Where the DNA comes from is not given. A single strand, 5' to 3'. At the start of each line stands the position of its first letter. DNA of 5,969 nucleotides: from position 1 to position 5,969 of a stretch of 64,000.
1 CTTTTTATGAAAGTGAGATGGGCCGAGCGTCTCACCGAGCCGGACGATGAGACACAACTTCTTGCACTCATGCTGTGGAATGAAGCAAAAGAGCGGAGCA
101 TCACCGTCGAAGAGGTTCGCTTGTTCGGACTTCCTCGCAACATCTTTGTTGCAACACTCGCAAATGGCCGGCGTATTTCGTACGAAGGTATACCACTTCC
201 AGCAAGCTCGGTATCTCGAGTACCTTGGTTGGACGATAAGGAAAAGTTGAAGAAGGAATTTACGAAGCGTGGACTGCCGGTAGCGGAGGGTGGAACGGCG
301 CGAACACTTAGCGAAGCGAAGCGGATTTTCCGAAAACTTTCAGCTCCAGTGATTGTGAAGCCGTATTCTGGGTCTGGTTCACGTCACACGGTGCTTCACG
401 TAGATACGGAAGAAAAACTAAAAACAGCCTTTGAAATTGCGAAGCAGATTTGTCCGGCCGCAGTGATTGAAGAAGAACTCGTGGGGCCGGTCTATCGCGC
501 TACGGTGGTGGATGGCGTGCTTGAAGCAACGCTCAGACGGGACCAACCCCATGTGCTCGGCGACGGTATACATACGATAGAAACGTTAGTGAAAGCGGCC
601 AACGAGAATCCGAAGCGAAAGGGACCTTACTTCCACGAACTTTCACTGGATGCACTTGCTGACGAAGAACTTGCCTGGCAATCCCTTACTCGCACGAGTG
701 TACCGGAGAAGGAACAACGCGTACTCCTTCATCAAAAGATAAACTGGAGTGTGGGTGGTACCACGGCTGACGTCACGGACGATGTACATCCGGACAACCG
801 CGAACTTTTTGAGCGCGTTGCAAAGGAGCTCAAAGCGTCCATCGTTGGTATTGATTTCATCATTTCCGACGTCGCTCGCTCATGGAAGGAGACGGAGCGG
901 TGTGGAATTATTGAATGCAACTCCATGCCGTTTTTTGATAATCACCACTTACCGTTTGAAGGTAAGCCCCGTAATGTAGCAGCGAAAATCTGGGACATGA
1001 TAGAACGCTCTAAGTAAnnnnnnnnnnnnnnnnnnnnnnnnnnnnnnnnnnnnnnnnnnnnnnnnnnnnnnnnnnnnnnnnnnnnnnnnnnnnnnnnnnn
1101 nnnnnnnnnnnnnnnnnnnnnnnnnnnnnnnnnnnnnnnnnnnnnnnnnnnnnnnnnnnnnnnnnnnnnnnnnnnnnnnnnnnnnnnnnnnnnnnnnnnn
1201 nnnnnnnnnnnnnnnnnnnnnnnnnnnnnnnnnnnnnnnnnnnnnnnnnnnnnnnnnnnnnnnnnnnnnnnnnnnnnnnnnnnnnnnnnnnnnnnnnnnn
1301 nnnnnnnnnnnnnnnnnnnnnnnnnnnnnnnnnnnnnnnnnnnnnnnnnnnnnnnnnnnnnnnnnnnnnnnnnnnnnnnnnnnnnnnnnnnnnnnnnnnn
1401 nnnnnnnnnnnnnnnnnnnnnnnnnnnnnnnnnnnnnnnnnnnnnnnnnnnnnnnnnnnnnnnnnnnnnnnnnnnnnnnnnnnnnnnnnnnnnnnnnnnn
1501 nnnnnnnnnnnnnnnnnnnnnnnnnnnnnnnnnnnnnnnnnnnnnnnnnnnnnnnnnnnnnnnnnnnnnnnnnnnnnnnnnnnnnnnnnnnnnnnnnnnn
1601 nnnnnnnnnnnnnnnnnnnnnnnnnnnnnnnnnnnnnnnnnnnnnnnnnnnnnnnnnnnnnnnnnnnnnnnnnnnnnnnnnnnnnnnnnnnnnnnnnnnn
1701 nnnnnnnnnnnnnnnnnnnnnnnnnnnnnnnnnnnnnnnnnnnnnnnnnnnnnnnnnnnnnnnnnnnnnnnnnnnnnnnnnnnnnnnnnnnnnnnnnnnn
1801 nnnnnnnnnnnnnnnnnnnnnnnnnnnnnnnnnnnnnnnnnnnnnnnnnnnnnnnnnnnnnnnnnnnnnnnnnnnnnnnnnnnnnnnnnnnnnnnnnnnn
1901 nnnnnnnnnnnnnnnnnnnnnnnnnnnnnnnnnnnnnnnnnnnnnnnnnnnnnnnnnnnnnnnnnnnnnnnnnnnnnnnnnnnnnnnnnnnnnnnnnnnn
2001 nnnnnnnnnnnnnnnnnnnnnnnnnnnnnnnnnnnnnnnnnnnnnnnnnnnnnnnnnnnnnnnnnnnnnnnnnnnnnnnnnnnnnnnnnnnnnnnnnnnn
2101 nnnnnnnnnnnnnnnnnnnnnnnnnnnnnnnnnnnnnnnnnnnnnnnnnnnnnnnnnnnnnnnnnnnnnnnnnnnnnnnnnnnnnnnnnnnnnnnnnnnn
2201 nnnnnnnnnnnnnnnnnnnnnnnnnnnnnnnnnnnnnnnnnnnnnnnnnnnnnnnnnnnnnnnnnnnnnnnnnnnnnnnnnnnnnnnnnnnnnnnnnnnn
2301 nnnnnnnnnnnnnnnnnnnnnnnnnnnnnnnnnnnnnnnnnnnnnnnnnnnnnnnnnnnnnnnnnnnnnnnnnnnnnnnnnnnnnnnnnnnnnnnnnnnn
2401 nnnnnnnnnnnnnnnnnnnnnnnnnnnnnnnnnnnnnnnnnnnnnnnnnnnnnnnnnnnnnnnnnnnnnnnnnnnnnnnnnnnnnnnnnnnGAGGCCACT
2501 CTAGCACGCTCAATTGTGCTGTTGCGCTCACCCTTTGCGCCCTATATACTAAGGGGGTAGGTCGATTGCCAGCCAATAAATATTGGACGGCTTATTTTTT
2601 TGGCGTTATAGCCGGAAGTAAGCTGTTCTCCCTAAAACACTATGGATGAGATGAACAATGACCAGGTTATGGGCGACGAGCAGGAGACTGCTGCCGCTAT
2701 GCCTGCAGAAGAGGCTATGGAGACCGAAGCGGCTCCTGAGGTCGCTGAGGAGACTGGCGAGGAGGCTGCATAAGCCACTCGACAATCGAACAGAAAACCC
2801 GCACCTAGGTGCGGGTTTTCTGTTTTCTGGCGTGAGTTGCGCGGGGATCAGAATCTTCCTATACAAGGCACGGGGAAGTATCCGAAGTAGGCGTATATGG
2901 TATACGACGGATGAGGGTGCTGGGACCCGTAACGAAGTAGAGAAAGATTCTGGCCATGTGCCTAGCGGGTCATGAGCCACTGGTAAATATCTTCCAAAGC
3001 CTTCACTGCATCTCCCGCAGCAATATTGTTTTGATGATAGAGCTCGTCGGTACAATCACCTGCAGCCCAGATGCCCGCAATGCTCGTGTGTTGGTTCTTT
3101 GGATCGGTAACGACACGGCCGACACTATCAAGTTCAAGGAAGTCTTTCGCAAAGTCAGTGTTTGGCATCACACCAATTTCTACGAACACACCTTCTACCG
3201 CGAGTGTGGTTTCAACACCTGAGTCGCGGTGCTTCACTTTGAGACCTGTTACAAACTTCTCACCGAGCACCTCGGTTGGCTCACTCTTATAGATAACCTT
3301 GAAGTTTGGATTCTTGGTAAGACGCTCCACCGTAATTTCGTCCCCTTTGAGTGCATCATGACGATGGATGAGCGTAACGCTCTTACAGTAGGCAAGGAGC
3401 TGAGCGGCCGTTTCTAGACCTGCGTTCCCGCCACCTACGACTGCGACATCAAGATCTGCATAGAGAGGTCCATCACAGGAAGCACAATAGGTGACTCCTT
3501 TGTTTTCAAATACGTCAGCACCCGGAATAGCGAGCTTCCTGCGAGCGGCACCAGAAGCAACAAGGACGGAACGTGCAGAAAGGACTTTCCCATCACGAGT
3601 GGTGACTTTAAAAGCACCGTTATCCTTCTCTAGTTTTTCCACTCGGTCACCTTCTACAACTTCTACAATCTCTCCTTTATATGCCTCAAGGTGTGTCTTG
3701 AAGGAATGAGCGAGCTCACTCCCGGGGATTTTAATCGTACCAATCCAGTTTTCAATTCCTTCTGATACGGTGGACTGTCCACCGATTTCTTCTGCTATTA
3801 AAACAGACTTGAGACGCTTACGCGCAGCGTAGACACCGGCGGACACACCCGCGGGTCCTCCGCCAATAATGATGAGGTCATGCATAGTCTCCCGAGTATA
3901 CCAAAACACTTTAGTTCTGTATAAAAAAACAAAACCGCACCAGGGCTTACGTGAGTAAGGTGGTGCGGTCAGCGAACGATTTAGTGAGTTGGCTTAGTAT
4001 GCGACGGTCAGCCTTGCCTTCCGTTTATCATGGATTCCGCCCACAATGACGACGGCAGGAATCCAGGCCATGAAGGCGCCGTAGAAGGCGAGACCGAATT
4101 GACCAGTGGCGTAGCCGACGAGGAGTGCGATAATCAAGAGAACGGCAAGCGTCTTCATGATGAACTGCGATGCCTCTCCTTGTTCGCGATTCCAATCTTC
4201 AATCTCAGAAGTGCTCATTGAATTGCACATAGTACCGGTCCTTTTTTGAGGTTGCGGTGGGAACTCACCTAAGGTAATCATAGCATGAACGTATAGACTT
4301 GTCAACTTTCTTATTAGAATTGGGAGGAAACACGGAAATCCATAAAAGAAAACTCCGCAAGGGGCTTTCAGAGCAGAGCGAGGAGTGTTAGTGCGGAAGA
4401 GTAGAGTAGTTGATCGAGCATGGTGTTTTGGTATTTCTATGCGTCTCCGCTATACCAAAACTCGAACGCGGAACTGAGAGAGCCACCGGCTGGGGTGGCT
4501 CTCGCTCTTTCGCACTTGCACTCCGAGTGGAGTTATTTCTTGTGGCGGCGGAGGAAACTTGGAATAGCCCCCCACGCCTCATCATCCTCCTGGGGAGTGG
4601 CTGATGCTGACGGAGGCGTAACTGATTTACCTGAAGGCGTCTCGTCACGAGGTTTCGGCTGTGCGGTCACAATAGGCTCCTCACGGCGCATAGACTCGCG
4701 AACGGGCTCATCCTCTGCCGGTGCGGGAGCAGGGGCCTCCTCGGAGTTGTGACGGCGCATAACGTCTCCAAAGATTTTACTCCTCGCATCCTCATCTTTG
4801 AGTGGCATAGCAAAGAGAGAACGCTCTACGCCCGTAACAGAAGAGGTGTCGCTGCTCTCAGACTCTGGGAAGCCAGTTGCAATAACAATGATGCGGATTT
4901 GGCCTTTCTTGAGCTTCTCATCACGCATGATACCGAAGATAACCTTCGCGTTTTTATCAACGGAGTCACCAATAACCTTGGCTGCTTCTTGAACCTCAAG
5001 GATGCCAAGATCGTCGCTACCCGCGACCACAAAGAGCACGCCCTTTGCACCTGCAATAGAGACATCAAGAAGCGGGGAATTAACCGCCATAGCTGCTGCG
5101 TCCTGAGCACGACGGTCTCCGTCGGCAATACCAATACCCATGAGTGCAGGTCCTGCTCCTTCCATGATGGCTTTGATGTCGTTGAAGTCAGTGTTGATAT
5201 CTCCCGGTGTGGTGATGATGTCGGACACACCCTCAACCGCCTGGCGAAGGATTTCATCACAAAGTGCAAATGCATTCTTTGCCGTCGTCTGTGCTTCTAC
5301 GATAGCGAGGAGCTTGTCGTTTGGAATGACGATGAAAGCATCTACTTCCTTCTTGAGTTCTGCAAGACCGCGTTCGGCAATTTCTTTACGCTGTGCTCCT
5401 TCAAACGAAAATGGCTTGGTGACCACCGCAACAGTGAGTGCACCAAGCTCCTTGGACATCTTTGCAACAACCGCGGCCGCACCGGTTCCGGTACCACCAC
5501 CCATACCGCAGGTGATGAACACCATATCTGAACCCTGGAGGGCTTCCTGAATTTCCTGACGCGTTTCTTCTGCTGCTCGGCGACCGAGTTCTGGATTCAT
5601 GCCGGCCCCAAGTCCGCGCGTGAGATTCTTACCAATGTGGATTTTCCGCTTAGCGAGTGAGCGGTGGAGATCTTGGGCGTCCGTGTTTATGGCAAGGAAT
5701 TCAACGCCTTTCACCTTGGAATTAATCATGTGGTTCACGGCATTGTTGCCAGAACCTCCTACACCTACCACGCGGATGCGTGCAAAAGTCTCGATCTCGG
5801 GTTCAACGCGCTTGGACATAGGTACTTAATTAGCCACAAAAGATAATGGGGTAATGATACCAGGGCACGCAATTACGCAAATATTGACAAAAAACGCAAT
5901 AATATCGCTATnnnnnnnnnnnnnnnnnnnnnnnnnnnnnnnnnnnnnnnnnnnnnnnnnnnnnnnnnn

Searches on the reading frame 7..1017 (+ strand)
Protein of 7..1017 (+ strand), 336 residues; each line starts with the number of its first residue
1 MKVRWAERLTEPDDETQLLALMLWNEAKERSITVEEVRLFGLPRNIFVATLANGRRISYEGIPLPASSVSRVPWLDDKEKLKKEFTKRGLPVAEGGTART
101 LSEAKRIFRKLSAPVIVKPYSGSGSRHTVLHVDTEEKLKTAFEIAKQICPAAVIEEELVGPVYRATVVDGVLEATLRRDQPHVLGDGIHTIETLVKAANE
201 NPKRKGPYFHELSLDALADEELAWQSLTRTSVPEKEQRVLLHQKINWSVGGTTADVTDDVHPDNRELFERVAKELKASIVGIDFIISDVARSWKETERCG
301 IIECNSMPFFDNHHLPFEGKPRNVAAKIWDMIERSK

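Call 13: find_encoding_contigs(protein=window:7-1017:+, flank=10000, max_places=1)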
Protein window:7-1017:+ (336 aa): no gene with exactly this product is on record in the collection.

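Call 23: search_protein_families(library=pfam, proteins=[window:7-1017:+], max_evalue=0.01)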
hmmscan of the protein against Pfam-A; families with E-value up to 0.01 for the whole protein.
window:7-1017:+ (336 aa): 3 families
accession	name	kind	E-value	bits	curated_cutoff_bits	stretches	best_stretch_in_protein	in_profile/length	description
PF02655.19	ATP-grasp_3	-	1e-05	26.1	23.2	0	76-140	2-59/160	ATP-grasp domain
PF07478.18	Dala_Dala_lig_C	-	0.00029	20.9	24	1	104-161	28-84/204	D-ala D-ala ligase C-terminus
PF02786.22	CPSase_L_D2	-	0.00085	19.3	19.8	1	77-155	1-80/211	Carbamoyl-phosphate synthase L chain, ATP binding domain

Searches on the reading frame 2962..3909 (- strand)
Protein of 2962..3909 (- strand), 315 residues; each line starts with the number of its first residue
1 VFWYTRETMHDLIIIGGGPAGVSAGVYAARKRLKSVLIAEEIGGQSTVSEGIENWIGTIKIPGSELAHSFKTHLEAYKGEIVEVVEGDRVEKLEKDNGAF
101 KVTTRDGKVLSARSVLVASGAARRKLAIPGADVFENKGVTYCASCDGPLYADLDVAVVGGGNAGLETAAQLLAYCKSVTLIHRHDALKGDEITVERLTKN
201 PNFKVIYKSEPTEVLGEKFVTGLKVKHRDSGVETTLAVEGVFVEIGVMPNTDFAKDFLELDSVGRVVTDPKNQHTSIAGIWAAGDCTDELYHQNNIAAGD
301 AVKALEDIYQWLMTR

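Call 23: search_protein_families(library=pfam, proteins=[window:2962-3909:-], max_evalue=0.01)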
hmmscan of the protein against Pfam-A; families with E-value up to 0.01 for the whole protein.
window:2962-3909:- (315 aa): 14 families
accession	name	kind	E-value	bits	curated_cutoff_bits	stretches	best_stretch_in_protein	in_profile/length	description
PF07992.20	Pyr_redox_2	-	2.2e-44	152.5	26.1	1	11-294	2-284/291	Pyridine nucleotide-disulphide oxidoreductase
PF13738.12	Pyr_redox_3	-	2.5e-24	86.5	30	2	82-284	96-305/305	Pyridine nucleotide-disulphide oxidoreductase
PF00070.33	Pyr_redox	-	2.4e-12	47.6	22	1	155-226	2-80/82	Pyridine nucleotide-disulphide oxidoreductase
PF01266.30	DAO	-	7e-11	42.7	27.9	2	154-186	1-33/353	FAD dependent oxidoreductase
PF01134.28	GIDA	-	1.9e-10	40.8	22.1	2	11-42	1-32/391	Glucose inhibited division protein A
PF03486.20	HI0933_like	-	1.3e-09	38.3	50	0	11-40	2-30/244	HI0933-like protein Rossmann domain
PF00890.30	FAD_binding_2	-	3.4e-09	36.8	20.4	1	11-52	1-44/414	FAD binding domain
PF12831.13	FAD_oxidored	-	6.6e-09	36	27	1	11-49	1-41/416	FAD dependent oxidoreductase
PF05834.18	Lycopene_cycl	-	5.5e-08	32.7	23.4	0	89-125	108-145/380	Lycopene cyclase protein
PF01946.23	Thi4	-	2.5e-07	30.6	26.2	1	10-42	18-51/235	Thi4 family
PF13450.12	NAD_binding_8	-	7.9e-07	29.7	21.9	0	14-46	1-35/68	NAD(P)-binding Rossmann-like domain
PF01494.25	FAD_binding_3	-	1e-05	25.4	22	1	153-186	2-35/349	FAD binding domain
PF13454.12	NAD_binding_9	-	2.9e-05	24.6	21.8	0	68-120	101-153/155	FAD-NAD(P)-binding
PF13241.12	NAD_binding_7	-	0.0066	17.5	22.1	0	153-184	8-39/104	Putative NAD(P)-binding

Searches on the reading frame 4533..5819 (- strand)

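Call 23: search_protein_families(library=pfam, proteins=[window:4533-5819:-], max_evalue=0.01)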
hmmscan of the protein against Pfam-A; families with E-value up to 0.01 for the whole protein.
window:4533-5819:- (428 aa): 2 families
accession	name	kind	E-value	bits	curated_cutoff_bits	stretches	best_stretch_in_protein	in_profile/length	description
PF00091.31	Tubulin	-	1.6e-51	175.7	33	1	15-174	2-189/190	Tubulin/FtsZ family, GTPase domain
PF12327.13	FtsZ_C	-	1.1e-27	96.6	27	1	223-317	1-94/95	FtsZ family, C-terminal domain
